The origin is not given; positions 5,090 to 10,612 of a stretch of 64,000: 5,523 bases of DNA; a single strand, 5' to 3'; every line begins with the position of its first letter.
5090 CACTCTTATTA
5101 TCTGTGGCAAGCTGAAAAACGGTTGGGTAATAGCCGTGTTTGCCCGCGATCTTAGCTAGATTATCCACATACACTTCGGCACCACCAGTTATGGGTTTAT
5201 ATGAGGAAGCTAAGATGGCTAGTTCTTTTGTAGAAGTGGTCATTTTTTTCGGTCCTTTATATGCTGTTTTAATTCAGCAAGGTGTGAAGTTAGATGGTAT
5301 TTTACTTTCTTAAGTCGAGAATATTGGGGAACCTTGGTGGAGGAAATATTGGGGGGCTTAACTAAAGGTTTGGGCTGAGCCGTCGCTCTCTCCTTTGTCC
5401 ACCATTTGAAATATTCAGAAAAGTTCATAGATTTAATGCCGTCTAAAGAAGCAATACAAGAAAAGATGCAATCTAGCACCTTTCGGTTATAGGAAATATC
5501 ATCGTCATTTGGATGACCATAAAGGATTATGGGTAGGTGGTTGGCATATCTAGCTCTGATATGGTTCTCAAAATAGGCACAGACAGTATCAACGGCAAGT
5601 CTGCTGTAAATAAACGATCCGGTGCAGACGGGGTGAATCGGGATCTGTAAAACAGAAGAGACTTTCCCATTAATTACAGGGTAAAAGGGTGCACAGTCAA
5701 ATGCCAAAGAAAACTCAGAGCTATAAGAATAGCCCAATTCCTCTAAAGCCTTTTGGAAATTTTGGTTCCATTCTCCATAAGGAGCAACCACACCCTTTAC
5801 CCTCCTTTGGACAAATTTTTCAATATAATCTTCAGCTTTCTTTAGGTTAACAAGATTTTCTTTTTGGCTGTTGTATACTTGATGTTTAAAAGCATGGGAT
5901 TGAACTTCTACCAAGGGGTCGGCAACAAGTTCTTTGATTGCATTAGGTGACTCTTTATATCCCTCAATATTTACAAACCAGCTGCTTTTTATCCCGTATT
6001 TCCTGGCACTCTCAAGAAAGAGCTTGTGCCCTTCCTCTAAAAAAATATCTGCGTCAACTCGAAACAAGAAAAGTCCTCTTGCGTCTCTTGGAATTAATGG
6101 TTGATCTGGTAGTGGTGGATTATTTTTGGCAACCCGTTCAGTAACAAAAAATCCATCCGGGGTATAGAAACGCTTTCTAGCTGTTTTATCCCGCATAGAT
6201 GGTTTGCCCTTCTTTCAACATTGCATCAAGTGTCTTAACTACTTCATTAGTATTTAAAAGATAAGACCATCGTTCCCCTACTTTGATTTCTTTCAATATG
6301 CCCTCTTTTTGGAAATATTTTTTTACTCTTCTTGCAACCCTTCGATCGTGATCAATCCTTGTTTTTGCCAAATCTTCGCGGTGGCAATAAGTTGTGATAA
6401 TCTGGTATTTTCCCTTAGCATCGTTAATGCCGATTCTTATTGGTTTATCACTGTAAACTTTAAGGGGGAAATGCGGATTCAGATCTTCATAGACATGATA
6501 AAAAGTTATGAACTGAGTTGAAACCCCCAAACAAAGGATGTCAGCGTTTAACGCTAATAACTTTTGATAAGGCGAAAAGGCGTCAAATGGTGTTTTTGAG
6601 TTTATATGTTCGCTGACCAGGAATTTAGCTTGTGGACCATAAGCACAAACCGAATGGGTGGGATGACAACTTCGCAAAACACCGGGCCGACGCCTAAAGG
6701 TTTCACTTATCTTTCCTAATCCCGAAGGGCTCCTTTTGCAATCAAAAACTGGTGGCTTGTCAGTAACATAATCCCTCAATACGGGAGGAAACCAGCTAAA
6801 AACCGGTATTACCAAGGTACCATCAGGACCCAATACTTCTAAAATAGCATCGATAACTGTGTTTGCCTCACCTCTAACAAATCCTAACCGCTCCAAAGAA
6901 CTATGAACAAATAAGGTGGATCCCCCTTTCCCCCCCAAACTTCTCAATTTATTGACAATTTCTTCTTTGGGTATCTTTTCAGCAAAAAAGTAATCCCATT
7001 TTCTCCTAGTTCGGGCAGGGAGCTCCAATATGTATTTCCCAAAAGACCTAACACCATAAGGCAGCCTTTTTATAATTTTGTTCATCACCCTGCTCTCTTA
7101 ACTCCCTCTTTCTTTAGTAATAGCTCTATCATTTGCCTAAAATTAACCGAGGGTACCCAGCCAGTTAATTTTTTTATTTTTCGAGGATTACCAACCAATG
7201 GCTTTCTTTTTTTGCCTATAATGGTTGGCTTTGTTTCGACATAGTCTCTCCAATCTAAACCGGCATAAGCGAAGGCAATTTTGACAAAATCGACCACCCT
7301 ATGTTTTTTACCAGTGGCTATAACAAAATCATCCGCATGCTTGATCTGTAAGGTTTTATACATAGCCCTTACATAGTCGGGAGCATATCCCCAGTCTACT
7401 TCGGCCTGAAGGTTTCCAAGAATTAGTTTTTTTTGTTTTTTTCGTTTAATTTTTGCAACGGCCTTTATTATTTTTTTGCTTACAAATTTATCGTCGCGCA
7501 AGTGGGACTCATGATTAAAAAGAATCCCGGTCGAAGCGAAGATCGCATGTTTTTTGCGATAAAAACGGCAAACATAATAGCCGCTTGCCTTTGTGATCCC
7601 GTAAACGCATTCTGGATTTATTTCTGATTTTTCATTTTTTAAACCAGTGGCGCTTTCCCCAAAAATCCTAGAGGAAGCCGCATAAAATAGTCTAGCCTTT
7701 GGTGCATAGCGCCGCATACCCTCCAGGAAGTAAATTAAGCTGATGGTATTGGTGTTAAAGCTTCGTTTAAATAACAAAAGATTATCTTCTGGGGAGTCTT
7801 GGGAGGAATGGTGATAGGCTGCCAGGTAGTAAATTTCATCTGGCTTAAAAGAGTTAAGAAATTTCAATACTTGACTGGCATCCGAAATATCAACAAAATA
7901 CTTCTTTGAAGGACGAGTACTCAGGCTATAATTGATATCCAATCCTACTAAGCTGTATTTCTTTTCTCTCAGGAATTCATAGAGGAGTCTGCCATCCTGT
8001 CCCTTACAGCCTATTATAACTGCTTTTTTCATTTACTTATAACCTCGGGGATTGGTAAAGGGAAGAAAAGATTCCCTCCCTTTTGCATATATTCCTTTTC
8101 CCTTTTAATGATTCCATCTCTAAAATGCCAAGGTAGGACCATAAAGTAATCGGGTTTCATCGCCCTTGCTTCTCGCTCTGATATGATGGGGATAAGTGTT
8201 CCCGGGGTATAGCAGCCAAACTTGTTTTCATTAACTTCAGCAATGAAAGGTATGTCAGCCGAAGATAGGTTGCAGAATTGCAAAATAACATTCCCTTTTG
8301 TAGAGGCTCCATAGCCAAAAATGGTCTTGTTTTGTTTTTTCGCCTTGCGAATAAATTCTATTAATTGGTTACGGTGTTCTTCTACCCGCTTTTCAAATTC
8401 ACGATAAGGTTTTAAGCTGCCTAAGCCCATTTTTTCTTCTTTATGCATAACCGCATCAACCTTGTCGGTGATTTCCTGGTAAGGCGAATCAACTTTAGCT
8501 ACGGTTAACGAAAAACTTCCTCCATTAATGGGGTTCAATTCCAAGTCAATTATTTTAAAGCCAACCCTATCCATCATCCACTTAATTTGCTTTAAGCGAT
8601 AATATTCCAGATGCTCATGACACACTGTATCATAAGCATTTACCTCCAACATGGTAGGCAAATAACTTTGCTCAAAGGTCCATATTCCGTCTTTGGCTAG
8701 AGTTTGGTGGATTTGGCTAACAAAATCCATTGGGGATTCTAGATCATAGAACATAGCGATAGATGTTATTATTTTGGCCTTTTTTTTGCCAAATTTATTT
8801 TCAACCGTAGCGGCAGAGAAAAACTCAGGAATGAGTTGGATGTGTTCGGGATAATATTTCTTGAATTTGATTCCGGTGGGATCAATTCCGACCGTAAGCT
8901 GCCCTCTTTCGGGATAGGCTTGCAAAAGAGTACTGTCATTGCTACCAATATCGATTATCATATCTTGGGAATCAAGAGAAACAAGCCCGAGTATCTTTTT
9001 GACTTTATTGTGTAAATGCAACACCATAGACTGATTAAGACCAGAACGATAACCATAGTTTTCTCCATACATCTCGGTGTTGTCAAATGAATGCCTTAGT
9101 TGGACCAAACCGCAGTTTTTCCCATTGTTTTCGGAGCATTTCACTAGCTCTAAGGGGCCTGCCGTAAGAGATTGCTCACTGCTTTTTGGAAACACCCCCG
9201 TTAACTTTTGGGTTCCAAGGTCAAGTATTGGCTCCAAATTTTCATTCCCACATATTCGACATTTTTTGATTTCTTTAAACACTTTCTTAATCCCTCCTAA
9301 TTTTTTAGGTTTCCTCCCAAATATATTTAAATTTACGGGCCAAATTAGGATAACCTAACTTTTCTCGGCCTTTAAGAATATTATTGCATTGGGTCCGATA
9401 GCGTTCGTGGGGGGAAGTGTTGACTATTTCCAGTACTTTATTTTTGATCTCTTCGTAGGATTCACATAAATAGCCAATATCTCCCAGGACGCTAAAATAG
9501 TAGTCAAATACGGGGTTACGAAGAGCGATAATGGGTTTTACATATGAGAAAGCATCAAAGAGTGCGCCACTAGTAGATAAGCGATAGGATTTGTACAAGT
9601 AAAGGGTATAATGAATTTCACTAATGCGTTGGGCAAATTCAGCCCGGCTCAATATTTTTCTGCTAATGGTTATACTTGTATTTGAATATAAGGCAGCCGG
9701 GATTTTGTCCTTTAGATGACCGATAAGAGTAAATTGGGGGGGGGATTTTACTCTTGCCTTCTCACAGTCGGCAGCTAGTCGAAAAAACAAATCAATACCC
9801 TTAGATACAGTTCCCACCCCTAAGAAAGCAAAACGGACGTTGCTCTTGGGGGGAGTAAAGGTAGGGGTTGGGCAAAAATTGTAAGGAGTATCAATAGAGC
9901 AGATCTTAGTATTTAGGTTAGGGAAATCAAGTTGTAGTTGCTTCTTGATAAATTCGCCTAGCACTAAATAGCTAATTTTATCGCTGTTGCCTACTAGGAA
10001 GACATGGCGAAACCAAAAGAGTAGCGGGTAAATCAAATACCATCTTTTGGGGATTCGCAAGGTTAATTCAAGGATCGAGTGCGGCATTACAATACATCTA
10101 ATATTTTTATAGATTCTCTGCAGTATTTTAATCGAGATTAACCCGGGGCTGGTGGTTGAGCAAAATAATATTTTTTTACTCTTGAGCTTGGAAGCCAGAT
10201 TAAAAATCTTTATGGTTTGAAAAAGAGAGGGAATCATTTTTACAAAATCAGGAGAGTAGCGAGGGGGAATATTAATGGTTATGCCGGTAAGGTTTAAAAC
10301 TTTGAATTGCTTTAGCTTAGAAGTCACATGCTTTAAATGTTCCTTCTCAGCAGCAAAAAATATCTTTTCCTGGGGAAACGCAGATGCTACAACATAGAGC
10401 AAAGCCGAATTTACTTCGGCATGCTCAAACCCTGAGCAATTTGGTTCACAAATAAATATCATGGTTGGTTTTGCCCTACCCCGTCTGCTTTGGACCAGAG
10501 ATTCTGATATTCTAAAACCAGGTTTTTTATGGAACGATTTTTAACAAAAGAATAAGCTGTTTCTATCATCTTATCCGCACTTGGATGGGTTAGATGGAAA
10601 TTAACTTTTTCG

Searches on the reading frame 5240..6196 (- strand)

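Call 10: search_protein_families(library=pfam, proteins=[window:5240-6196:-], max_evalue=0.001)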
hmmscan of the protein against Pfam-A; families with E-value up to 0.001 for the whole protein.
window:5240-6196:- (318 aa): 1 family
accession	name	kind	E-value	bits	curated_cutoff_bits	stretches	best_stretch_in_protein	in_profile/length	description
PF01522.26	Polysacc_deac_1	-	1.7e-13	51.1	23.1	1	60-158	24-123/124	Polysaccharide deacetylase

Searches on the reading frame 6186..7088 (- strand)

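Call 10: search_protein_families(library=pfam, proteins=[window:6186-7088:-], max_evalue=0.001)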
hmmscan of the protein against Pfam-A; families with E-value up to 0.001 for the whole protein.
window:6186-7088:- (300 aa): 1 family
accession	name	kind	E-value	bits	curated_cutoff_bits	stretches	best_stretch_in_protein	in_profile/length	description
PF02522.19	Antibiotic_NAT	-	5.2e-51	173.9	25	1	60-291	1-231/232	Aminoglycoside 3-N-acetyltransferase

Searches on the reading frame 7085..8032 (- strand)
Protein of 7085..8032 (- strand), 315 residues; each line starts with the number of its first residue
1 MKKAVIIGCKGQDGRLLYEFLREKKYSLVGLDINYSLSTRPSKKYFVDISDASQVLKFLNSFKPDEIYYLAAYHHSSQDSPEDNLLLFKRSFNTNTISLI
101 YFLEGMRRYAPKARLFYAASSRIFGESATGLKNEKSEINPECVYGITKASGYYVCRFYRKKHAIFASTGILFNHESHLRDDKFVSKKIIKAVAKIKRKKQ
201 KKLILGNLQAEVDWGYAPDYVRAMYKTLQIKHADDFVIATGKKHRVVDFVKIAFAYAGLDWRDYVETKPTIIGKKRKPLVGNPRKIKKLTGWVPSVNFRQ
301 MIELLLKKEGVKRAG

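Call 10: search_protein_families(library=pfam, proteins=[window:7085-8032:-], max_evalue=0.001)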
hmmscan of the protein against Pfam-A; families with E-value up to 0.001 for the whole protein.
window:7085-8032:- (315 aa): 3 families
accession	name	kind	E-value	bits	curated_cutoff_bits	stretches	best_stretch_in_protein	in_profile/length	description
PF16363.11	GDP_Man_Dehyd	-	4.6e-66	224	27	1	6-303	2-330/332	GDP-mannose 4,6 dehydratase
PF01370.27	Epimerase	-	1.3e-37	130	20.9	1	5-239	2-240/240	NAD dependent epimerase/dehydratase family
PF04321.23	RmlD_sub_bind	-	2.7e-09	36.9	27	1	4-173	3-153/287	RmlD substrate binding domain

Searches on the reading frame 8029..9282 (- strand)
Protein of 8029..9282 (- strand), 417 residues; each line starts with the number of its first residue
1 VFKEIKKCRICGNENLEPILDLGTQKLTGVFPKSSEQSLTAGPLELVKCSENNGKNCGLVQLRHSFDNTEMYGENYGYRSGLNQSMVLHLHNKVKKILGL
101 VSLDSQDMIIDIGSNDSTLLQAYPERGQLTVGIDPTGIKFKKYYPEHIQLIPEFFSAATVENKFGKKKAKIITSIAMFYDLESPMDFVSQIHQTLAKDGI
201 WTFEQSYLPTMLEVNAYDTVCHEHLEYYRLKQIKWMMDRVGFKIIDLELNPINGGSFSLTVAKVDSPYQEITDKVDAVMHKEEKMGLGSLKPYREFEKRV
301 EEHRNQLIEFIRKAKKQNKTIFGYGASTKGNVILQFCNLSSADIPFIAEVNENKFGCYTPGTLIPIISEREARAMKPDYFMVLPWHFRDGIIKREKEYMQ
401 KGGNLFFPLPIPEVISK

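Call 10: search_protein_families(library=pfam, proteins=[window:8029-9282:-], max_evalue=0.001)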
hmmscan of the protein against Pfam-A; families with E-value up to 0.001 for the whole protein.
window:8029-9282:- (417 aa): 3 families
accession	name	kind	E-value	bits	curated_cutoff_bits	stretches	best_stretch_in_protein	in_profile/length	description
PF08484.17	Methyltransf_14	-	3.5e-53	180.1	23.5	1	251-410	1-160/160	C-methyltransferase C-terminal domain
PF08421.16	Methyltransf_13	-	1.2e-15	57.8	31.3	1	8-72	1-62/62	Putative zinc binding domain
PF13489.12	Methyltransf_23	-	2.3e-12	47.4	27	1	103-246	20-163/164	Methyltransferase domain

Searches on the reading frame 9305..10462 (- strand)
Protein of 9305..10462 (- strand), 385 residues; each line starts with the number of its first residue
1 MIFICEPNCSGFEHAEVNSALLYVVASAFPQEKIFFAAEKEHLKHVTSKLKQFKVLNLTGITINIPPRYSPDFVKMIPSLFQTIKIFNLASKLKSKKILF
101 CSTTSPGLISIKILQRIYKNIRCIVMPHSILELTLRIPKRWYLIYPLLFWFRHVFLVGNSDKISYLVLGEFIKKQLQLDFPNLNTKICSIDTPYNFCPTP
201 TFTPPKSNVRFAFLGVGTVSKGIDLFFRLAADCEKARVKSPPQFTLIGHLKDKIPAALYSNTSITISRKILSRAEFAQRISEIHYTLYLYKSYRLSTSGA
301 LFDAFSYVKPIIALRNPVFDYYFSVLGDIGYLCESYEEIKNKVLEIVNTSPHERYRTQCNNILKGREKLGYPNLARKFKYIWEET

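Call 10: search_protein_families(library=pfam, proteins=[window:9305-10462:-], max_evalue=0.001)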
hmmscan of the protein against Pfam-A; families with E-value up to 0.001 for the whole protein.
window:9305-10462:- (385 aa): 0 families

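Call 34: search_protein_families(library=pfam, proteins=[window:9305-10462:-], max_evalue=1)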
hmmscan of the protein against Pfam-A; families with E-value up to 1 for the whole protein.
window:9305-10462:- (385 aa): 1 family
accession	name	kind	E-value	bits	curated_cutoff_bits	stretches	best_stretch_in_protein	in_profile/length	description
PF14060.11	DUF4252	-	0.27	11.8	23.9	0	12-64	7-51/125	Domain of unknown function (DUF4252)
